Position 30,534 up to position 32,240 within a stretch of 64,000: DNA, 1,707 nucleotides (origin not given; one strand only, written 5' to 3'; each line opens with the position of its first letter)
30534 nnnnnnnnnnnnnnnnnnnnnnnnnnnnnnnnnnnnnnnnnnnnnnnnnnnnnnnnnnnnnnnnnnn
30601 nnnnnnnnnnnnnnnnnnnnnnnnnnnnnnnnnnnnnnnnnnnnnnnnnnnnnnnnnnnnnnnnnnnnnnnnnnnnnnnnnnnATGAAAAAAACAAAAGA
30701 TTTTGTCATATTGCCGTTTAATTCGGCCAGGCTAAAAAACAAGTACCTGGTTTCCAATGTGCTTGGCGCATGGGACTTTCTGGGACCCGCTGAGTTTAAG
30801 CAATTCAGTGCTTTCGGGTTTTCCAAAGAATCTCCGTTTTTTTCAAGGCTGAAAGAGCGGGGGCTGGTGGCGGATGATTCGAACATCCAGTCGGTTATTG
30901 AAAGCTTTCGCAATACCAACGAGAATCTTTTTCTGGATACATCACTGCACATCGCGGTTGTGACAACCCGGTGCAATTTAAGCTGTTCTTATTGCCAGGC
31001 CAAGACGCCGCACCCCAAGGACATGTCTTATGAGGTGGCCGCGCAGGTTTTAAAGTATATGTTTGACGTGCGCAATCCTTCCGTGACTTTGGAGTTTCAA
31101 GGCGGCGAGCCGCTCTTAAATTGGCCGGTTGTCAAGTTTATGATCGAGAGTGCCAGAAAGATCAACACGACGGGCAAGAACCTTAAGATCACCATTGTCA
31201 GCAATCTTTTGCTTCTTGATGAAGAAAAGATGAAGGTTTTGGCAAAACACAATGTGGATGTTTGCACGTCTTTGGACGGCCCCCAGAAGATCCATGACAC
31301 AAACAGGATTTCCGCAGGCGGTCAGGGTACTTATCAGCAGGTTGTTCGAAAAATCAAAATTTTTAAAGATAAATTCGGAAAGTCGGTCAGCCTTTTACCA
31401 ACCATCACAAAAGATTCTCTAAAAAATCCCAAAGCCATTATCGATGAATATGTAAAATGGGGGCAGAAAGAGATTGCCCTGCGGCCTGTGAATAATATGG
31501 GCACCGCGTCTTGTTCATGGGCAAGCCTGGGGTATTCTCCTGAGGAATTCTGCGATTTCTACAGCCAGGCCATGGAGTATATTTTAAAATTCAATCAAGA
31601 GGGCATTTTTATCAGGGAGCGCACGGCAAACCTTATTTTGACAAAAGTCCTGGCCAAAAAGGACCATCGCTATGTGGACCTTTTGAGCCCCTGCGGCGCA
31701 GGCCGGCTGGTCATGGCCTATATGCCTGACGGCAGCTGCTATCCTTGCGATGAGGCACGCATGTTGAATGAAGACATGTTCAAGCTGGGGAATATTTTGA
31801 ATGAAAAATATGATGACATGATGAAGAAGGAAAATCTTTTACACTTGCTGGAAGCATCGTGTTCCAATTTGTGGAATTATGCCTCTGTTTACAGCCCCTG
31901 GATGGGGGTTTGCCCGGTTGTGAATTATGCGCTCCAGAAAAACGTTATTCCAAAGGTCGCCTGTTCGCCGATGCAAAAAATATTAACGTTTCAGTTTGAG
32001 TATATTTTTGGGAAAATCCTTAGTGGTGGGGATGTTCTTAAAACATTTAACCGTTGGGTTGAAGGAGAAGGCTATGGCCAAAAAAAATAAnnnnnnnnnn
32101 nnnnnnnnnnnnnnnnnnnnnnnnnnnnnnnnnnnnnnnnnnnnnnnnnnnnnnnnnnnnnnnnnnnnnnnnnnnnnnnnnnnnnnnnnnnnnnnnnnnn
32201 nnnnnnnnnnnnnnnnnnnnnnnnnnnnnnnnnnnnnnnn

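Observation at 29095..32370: Complete His-Xaa-Ser (Hxs) radical-SAM peptide cassette with a duplicated HxsD-like gene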

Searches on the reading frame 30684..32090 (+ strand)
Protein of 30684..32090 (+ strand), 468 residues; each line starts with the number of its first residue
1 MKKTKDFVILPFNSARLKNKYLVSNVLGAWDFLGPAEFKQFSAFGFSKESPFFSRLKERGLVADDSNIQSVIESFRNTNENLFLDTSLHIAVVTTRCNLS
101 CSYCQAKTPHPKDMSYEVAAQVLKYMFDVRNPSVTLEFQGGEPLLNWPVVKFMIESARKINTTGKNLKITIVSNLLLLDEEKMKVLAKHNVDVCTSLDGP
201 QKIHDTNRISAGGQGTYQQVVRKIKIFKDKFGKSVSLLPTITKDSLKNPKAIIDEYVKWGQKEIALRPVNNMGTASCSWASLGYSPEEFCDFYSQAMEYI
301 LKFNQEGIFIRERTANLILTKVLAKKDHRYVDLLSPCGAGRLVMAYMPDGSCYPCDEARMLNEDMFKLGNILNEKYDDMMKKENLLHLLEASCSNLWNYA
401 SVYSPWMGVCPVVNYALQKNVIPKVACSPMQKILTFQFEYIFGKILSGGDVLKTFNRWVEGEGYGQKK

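Call 3: search_protein_families(library=ncbifam, proteins=[window:30684-32090:+], max_evalue=1)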
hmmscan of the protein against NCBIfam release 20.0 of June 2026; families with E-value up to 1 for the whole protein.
window:30684-32090:+ (468 aa): 70 families (the best 25 are shown)
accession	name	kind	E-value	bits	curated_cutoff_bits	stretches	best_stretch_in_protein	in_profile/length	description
TIGR03978.1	rSAM_paired_1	equivalog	1.2e-118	396.8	370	1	9-459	1-466/466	His-Xaa-Ser system radical SAM maturase HxsB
NF047865.1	rSAM_PapB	equivalog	6.8e-42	143.9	340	1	92-419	8-325/330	PapB family radical SAM/SPASM ranthipeptide maturase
TIGR03974.1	rSAM_six_Cys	equivalog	1.7e-36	126.1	425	1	56-421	69-427/451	thioether cross-link-forming SCIFF peptide maturase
NF040492.1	not_ScfB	exception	1.5e-34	119.7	855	1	88-432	97-438/450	ScfB-related radical SAM/SPASM orphan maturase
TIGR04068.1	rSAM_ocin_clost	equivalog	1.1e-33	116.9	500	1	48-400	45-415/462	Cys-rich peptide radical SAM maturase CcpM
TIGR03942.1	sulfatase_rSAM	equivalog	3.6e-32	111.8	349.45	1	91-387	5-298/363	anaerobic sulfatase maturase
TIGR04064.1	rSAM_nif11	equivalog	3.5e-31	108.4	518.7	1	91-377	82-372/459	nif11-like peptide radical SAM maturase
TIGR03906.1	quino_hemo_SAM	equivalog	3.3e-30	105.1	453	1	57-373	68-378/467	quinohemoprotein amine dehydrogenase maturation protein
TIGR04163.1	rSAM_cobopep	equivalog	4.1e-28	98.3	375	1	93-385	70-360/428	peptide-modifying radical SAM enzyme CbpB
NF035951.1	rSAM_RumMC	equivalog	6.4e-27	94.4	720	1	90-234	115-266/510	RumMC family radical SAM sactipeptide maturase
TIGR04083.1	rSAM_pep_methan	hypoth_equivalog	6.8e-27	94.3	300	1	92-382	4-279/376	TIGR04083 family peptide-modifying radical SAM enzyme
NF041298.1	rSAM_mat_DynA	equivalog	7.5e-27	94.2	450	1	94-387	8-298/356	dynobactin maturation radical SAM/SPASM protein DynA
TIGR04115.1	rSAM_Cxxx_rpt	equivalog_domain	6.6e-24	85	350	1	92-388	7-303/359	radical SAM peptide maturase, CXXX-repeat target family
NF010321.0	PRK13758.1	equivalog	9e-23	81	441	1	87-390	5-308/370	anaerobic sulfatase-maturase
NF038107.1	rSAM_NF038107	equivalog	3.1e-22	79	600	1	58-265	56-272/444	Cys-every-fifth radical SAM/SPASM peptide maturase CefB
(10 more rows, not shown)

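Call 4: search_protein_families(library=pfam, proteins=[window:30684-32090:+], max_evalue=1)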
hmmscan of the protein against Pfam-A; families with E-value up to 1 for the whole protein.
window:30684-32090:+ (468 aa): 3 families
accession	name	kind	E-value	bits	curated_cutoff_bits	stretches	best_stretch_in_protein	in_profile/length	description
PF04055.27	Radical_SAM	-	7.2e-20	72.2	29.5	1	92-252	2-162/166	Radical SAM superfamily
PF13353.11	Fer4_12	-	3.2e-09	37.7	22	1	91-220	9-135/137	4Fe-4S single cluster domain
PF13186.11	SPASM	-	0.0012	19.5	21.5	1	337-385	1-48/67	Iron-sulfur cluster-binding domain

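Call 11: find_encoding_contigs(protein=window:30684-32090:+, flank=10000, max_places=6)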
Protein window:30684-32090:+ (468 aa): no gene with exactly this product is on record in the collection.

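Call 17: find_related_loci(query=window:30684-32090:+, collection=genome_contigs, flank=8000)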
Query window:30684-32090:+ (468 aa) in genome_contigs; peptide patterns used: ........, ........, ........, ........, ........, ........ (x = any residue, [..] = any of these).
113 stretches matched a pattern; 5 encode a relative of the query (tblastn E <= 1e-3); 5 distinct loci.
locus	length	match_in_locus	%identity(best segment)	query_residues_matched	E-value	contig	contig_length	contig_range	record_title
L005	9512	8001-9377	65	1-459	0e+0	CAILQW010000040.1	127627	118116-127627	MAG: Candidatus Omnitrophica bacterium isolate AM4_bin-704 genome assembly, contig: bin-704:40/67, whole genome shotgun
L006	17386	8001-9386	57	1-462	0e+0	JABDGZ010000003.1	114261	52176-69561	MAG: Candidatus Omnitrophota bacterium isolate BWOrgControl_Nextera71_MAG1 3300021028.a:Ga0206863_1003, whole genome sho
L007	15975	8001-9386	54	1-462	7e-167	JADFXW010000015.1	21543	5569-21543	MAG: Candidatus Omnitrophota bacterium isolate nDJH2bin13 nDJH2_bin13_NODE_15_length_21543_cov_2.615241, whole genome sh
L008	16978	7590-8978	61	1-464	0e+0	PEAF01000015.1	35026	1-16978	MAG: Candidatus Omnitrophota bacterium isolate MBPbin6 scaffold66, whole genome shotgun sequence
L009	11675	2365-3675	35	12-439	2e-79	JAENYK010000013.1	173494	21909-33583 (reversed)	MAG: Halothermothrix sp. isolate B5_bin.9 B5_bin9_NODE_42_length_173494_cov_80.391752, whole genome shotgun sequence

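Call 22: search_protein_families(library=ncbifam, proteins=[L005:7746-7967:+, L008:7344-7571:+, L006:9393-9668:+, L007:9415-9714:+, L008:8977-9285:+, L009:3768-4808:+], max_evalue=0.1)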
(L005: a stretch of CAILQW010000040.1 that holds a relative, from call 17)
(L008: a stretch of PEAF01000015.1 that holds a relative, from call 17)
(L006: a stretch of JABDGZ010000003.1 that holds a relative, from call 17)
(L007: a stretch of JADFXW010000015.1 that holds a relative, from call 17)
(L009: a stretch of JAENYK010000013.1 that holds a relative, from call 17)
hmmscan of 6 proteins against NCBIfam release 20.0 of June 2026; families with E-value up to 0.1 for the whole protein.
L005:7746-7967:+ (73 aa): 1 family
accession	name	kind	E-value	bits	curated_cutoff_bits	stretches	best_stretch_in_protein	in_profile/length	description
NF038315.1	HxsD_rel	equivalog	0.0014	18.8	41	1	15-56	1-44/62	HxsD-like protein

L008:7344-7571:+ (75 aa): 0 families

L006:9393-9668:+ (91 aa): 1 family
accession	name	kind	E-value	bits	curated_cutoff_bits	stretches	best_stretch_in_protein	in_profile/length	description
NF038309.1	HisXaaSer_A3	equivalog_domain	0.00032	20.4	65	1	16-90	5-78/81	His-Xaa-Ser repeat protein HxsA3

L007:9415-9714:+ (99 aa): 1 family
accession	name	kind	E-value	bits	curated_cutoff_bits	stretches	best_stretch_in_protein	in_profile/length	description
NF038309.1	HisXaaSer_A3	equivalog_domain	0.005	16.6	65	1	16-98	5-78/81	His-Xaa-Ser repeat protein HxsA3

L008:8977-9285:+ (102 aa): 1 family
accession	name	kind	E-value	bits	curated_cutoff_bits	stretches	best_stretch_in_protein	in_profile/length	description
NF038309.1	HisXaaSer_A3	equivalog_domain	2.4e-06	27.2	65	1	13-100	4-80/81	His-Xaa-Ser repeat protein HxsA3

L009:3768-4808:+ (346 aa): 41 families (the best 25 are shown)
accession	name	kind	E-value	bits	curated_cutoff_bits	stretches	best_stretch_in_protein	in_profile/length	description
NF038332.1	rSAM_rare_HxsC4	exception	2.4e-25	89.4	500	1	6-311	18-335/335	radical SAM protein HxsC4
TIGR03977.1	rSAM_pair_HxsC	equivalog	7.9e-19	67.6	267.9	1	49-238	60-254/292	His-Xaa-Ser system radical SAM maturase HxsC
NF050035.1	rSAM_WgK_link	exception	2.1e-14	53.3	650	1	4-234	11-227/367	radical SAM/SPASM peptide maturase WgkB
TIGR04545.1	rSAM_ahbD_hemeb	equivalog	1.4e-13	51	500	1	7-189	5-174/339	heme b synthase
NF045574.1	sacti_mat_StsB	exception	1.7e-13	50.2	625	1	61-195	143-273/466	StsB family radical SAM/SPASM domain sactipeptide maturase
TIGR04251.1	SCM_rSAM_ScmF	equivalog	6.7e-13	48.7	400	1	11-186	13-178/353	SynChlorMet cassette radical SAM/SPASM protein ScmF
TIGR03962.1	mycofact_rSAM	equivalog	2.5e-11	43.3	265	1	7-182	17-178/339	mycofactocin radical SAM maturase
TIGR04053.2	TIGR04053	equivalog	1.1e-10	41.3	395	1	12-188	18-184/366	TIGR04053 family radical SAM/SPASM domain-containing protein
TIGR04054.1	rSAM_NirJ1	equivalog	1.5e-10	40.3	650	1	8-181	42-201/387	putative heme d1 biosynthesis radical SAM protein NirJ1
TIGR04055.1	rSAM_NirJ2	equivalog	2.7e-10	40.3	500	1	11-151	9-135/326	putative heme d1 biosynthesis radical SAM protein NirJ2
TIGR04051.1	rSAM_NirJ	equivalog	4.8e-10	38.9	515.45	1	12-178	12-164/354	heme d1 biosynthesis radical SAM protein NirJ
TIGR02668.1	moaA_archaeal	equivalog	6.8e-10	38.4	325.25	1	7-183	15-180/303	GTP 3',8-cyclase MoaA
NF041707.1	rSAM_YhhB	equivalog_domain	1e-09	37.8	445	1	6-151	6-154/369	cyclophane-forming radical SAM/SPASM peptide maturase YhhB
TIGR04466.1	rSAM_BlsE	equivalog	2.1e-09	37.3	400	1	6-168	7-153/327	cytosylglucuronate decarboxylase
TIGR04317.1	W_rSAM_matur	equivalog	2.7e-09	36.6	380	1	9-187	11-181/349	tungsten cofactor oxidoreductase radical SAM maturase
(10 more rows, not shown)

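Call 25: find_related_loci(query=A1, collection=metagenome_contigs, flank=6000)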
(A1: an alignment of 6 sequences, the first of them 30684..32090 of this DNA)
Query A1 (468 aa) in metagenome_contigs; peptide patterns used: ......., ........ (x = any residue, [..] = any of these).
527 stretches matched a pattern; 379 encode a relative of the query (tblastn E <= 1e-3); the best 80 are kept; 80 distinct loci.
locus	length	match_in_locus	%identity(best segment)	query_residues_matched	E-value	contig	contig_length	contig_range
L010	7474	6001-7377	65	1-459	0e+0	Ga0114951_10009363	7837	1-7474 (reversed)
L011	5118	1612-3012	64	1-467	0e+0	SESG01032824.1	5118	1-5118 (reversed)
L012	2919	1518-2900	62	1-461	0e+0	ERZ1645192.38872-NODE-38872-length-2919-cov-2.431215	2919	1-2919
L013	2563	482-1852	62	3-459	0e+0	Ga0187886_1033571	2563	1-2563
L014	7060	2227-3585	60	6-459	0e+0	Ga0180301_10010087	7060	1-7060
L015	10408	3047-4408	61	6-460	0e+0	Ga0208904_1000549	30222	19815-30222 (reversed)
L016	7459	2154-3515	61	6-460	0e+0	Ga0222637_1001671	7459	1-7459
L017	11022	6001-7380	59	5-467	0e+0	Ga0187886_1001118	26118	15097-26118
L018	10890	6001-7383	57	1-461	0e+0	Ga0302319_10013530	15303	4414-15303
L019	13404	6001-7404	57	1-468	0e+0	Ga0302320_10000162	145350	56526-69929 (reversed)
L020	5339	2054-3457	56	1-468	0e+0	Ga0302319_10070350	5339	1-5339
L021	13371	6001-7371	57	3-459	0e+0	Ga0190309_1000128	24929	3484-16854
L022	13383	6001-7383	57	1-461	0e+0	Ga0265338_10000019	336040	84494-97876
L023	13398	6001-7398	56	1-464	0e+0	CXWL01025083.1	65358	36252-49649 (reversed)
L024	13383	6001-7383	57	1-461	0e+0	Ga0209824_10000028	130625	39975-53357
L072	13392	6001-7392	37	12-459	3e-95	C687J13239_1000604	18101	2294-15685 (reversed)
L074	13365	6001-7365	38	12-460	4e-94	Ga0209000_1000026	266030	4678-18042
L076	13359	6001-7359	37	1-445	1e-93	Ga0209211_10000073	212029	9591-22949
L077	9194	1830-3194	38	12-460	3e-92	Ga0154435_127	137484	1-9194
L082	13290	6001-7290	36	7-424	3e-89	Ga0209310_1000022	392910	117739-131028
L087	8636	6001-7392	34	12-459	2e-87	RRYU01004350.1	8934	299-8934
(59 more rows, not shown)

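Call 38: search_dna_similar(query=window:30684-32090:+, collection=plasmids, mode=protein, max_rows=15, rows=spread)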
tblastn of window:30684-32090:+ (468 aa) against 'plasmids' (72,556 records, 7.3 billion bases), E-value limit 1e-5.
Records with a match: 687; places in all: 719; records where one place covers at least 80% of the query: 338.
Best place of each record, by identity: <60% 687.
By first word of the organism name: Klebsiella 324; Bacillus 44; Rhizobium 38; Agrobacterium 26; Clostridium 22; Enterococcus 16; Leisingera 14; Escherichia 13; Ralstonia 13; Paracoccus 11; and 76 more.
By predicted mobility (MOB-suite, as given by PLSDB): conjugative 391; non-mobilizable 266; mobilizable 30.
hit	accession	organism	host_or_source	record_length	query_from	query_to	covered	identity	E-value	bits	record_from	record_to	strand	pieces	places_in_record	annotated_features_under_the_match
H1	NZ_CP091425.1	Methylobacter sp. YRD-M1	isolate,wetland soil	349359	19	459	94%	33.8%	2e-68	244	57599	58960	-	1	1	hxsB: His-Xaa-Ser system radical SAM maturase HxsB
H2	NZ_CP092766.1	Klebsiella pneumoniae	Homo sapiens,Rectal Swab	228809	2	467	100%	26.1%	3e-39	159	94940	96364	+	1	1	hxsB: His-Xaa-Ser system radical SAM maturase HxsB | hxsC: His-Xaa-Ser system radical SAM maturase HxsC | hxsD: His-Xaa-Ser system protein HxsD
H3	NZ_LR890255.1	Klebsiella pneumoniae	Homo sapiens,wound swab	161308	2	467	100%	26.1%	4e-39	158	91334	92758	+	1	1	hxsB: His-Xaa-Ser system radical SAM maturase HxsB | hxsC: His-Xaa-Ser system radical SAM maturase HxsC | hxsD: His-Xaa-Ser system protein HxsD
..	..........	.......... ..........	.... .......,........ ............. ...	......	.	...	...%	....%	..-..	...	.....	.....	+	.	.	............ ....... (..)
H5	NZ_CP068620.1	Klebsiella pneumoniae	Homo sapiens,blood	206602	2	467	100%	26.1%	4e-39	158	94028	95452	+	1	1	hxsB: His-Xaa-Ser system radical SAM maturase HxsB | hxsC: His-Xaa-Ser system radical SAM maturase HxsC | hxsD: His-Xaa-Ser system protein HxsD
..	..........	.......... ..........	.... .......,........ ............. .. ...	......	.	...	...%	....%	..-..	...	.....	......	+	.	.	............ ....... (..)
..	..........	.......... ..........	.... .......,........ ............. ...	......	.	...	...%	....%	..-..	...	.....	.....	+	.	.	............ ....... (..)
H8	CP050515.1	Rhizobium leguminosarum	Trifolium repens,cell culture,root ...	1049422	90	412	69%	29.6%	2e-28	126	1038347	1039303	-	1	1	hxsB: His-Xaa-Ser system radical SAM maturase HxsB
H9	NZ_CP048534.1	Agrobacterium tumefaciens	walnut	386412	90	412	69%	27.8%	2e-24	114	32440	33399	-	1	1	hxsB: His-Xaa-Ser system radical SAM maturase HxsB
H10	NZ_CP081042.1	Leisingera sp. M527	-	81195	93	391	64%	27.7%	8e-17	91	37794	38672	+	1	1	peaB: quinohemoprotein amine dehydrogenase maturation protein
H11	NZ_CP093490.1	Klebsiella pneumoniae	Homo sapiens,Isolated from blood of a ...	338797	96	428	71%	23.3%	1e-8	65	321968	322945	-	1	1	anaerobic sulfatase maturase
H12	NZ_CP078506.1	Enterococcus gallinarum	Mus musculus,feces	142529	89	356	57%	26.0%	3e-11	74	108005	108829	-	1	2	SPASM domain-containing protein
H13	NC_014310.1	Ralstonia solanacearum PSI07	-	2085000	93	311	47%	26.2%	4e-12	77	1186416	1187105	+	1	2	none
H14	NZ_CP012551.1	Campylobacter sp. RM16187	dog,cell culture,oral swab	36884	92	254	35%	26.3%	3e-10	71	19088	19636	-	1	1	FibroRumin system radical SAM peptide maturase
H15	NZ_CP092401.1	Klebsiella pneumoniae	Bovine,assembly,Mastitis-milk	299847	99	227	28%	23.9%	2e-6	58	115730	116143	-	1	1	none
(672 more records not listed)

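Call 39: get_annotated_region(hit=H2, flank=3500)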
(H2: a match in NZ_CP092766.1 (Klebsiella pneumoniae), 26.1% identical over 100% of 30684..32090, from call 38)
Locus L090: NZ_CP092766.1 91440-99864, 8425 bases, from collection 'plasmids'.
description: Klebsiella pneumoniae strain bat15 plasmid unnamed1, complete sequence
organism: Klebsiella pneumoniae (NCBI taxid 573)
taxonomy: Bacteria; Pseudomonadota; Gammaproteobacteria; Enterobacterales; Enterobacteriaceae; Klebsiella; Klebsiella pneumoniae
host: -; source: Homo sapiens,Rectal Swab; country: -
typing (MOB-suite, as given by PLSDB): conjugative; replicon IncFIB,IncFII,rep_cluster_2183; relaxase MOBF,MOBF; mating-pair formation MPF_F
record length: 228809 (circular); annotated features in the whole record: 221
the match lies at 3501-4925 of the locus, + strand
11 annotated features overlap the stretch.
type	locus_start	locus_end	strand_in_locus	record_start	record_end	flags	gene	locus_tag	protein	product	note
CDS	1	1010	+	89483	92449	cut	-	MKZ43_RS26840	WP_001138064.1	Tn3-like element TnAs3 family transposase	GO:0006313 - DNA transposition [Evidence IEA]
CDS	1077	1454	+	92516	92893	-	-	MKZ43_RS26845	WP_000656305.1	GNAT family N-acetyltransferase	-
CDS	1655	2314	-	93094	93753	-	-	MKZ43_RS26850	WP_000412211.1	type A-1 chloramphenicol O-acetyltransferase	-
predicted_resistance_gene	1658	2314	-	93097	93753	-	catA1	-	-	type A-1 chloramphenicol O-acetyltransferase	predicted by amrfinderplus; class PHENICOL; identity 100.0%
CDS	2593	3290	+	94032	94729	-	-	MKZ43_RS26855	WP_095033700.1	IS1-like element IS1B family transposase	GO:0006313 - DNA transposition [Evidence IEA]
CDS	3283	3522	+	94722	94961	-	hxsD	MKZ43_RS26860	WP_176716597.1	His-Xaa-Ser system protein HxsD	-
CDS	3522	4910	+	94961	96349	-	hxsB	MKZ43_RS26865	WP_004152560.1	His-Xaa-Ser system radical SAM maturase HxsB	-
CDS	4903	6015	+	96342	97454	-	hxsC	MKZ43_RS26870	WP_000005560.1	His-Xaa-Ser system radical SAM maturase HxsC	-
CDS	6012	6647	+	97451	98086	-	hxsA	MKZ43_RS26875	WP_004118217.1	His-Xaa-Ser repeat protein HxsA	-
CDS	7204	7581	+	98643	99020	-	-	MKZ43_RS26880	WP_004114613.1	transposase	GO:0006313 - DNA transposition [Evidence IEA]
CDS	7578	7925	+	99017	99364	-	tnpB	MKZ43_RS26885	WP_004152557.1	IS66 family insertion sequence element accessory protein TnpB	-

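Call 40: get_annotated_region(hit=H1, flank=5000)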
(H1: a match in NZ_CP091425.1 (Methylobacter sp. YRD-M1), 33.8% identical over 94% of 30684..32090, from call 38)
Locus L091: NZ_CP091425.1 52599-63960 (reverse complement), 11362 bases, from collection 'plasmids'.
description: Methylobacter sp. YRD-M1 plasmid unnamed1, complete sequence
organism: Methylobacter sp. YRD-M1 (NCBI taxid 2911520)
taxonomy: Bacteria; Pseudomonadota; Gammaproteobacteria; Methylococcales; Methylococcaceae; Methylobacter; Methylobacter sp. YRD-M1
host: -; source: isolate,wetland soil; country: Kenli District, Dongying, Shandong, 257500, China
typing (MOB-suite, as given by PLSDB): non-mobilizable
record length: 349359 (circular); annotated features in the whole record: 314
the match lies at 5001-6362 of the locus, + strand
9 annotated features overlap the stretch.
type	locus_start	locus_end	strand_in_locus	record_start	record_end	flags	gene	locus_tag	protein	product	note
CDS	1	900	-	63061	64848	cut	-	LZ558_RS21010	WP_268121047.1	AAA family ATPase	-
CDS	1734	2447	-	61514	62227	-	-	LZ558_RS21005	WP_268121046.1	hypothetical protein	-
CDS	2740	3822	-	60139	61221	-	-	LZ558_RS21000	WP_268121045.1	DUF3644 domain-containing protein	-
CDS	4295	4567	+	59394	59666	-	-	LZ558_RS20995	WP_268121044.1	hypothetical protein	-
CDS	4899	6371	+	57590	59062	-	hxsB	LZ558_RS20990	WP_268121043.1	His-Xaa-Ser system radical SAM maturase HxsB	-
CDS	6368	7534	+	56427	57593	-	hxsC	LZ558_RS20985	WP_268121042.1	His-Xaa-Ser system radical SAM maturase HxsC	-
CDS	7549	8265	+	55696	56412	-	-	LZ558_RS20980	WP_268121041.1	thermonuclease family protein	-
CDS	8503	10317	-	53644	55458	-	-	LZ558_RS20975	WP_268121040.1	hypothetical protein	-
CDS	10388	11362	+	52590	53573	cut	-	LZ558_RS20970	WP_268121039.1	PDDEXK nuclease domain-containing protein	-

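Call 43: search_protein_families(library=ncbifam, proteins=[L015:6718-8049:-, L015:8010-8873:-], max_evalue=0.001)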
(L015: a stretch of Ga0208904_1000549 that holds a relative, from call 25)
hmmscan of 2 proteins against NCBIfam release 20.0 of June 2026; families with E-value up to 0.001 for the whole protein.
L015:6718-8049:- (443 aa): 66 families (the best 25 are shown)
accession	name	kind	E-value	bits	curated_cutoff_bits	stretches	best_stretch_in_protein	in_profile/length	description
TIGR04317.1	W_rSAM_matur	equivalog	2.6e-24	86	380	1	129-296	3-179/349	tungsten cofactor oxidoreductase radical SAM maturase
TIGR04053.2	TIGR04053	equivalog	9.6e-22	77.7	395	2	129-336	7-223/366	TIGR04053 family radical SAM/SPASM domain-containing protein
TIGR04545.1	rSAM_ahbD_hemeb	equivalog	2e-21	76.8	500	1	132-325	2-202/339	heme b synthase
TIGR04347.1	pseudo_SAM_Halo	equivalog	8.5e-21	74.6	525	2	120-309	28-220/390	TIGR04347 family pseudo-SAM/SPASM protein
TIGR04054.1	rSAM_NirJ1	equivalog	9e-21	73.9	650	2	132-307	38-216/387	putative heme d1 biosynthesis radical SAM protein NirJ1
TIGR04055.1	rSAM_NirJ2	equivalog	1.5e-19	70.8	500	1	135-441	5-321/326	putative heme d1 biosynthesis radical SAM protein NirJ2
TIGR02109.1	PQQ_syn_pqqE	equivalog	2.9e-18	65.9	381.35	1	128-298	5-179/358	pyrroloquinoline quinone biosynthesis protein PqqE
TIGR04546.1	rSAM_ahbC_deAc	equivalog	4.1e-17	62.1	650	1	132-300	41-212/390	12,18-didecarboxysiroheme deacetylase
TIGR02666.1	moaA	equivalog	7.9e-17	61.2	284.05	1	134-276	14-167/336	GTP 3',8-cyclase MoaA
TIGR04051.1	rSAM_NirJ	equivalog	3.1e-16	59.3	515.45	1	133-296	5-171/354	heme d1 biosynthesis radical SAM protein NirJ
NF050035.1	rSAM_WgK_link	exception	1.3e-15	57.3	650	1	129-291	8-174/367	radical SAM/SPASM peptide maturase WgkB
TIGR02668.1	moaA_archaeal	equivalog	1.5e-15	57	325.25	1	133-255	13-138/303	GTP 3',8-cyclase MoaA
TIGR04133.1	rSAM_w_lipo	hypoth_equivalog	9.5e-15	54.4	425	1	130-331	24-235/350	TIGR04133 family radical SAM/SPASM protein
TIGR04250.1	SCM_rSAM_ScmE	equivalog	5.3e-14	51.9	400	1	129-330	2-212/358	SynChlorMet cassette radical SAM/SPASM protein ScmE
NF001199.0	PRK00164.2-1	equivalog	1.2e-13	50.9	231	1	133-247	15-133/308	GTP 3',8-cyclase MoaA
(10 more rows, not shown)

L015:8010-8873:- (287 aa): 0 families

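Call 69: search_protein_families(library=padloc, proteins=[window:30684-32090:+], max_evalue=0.001)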
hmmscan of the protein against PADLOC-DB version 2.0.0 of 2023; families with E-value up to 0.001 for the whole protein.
window:30684-32090:+ (468 aa): 2 families
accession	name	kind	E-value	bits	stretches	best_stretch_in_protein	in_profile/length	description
PDLC02903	pVip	-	4.8e-13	47.2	1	93-211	6-116/257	Viperins not associated with kinases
PDLC02904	pVip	-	1.7e-10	38.9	1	93-225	9-137/262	Viperins associated with kinases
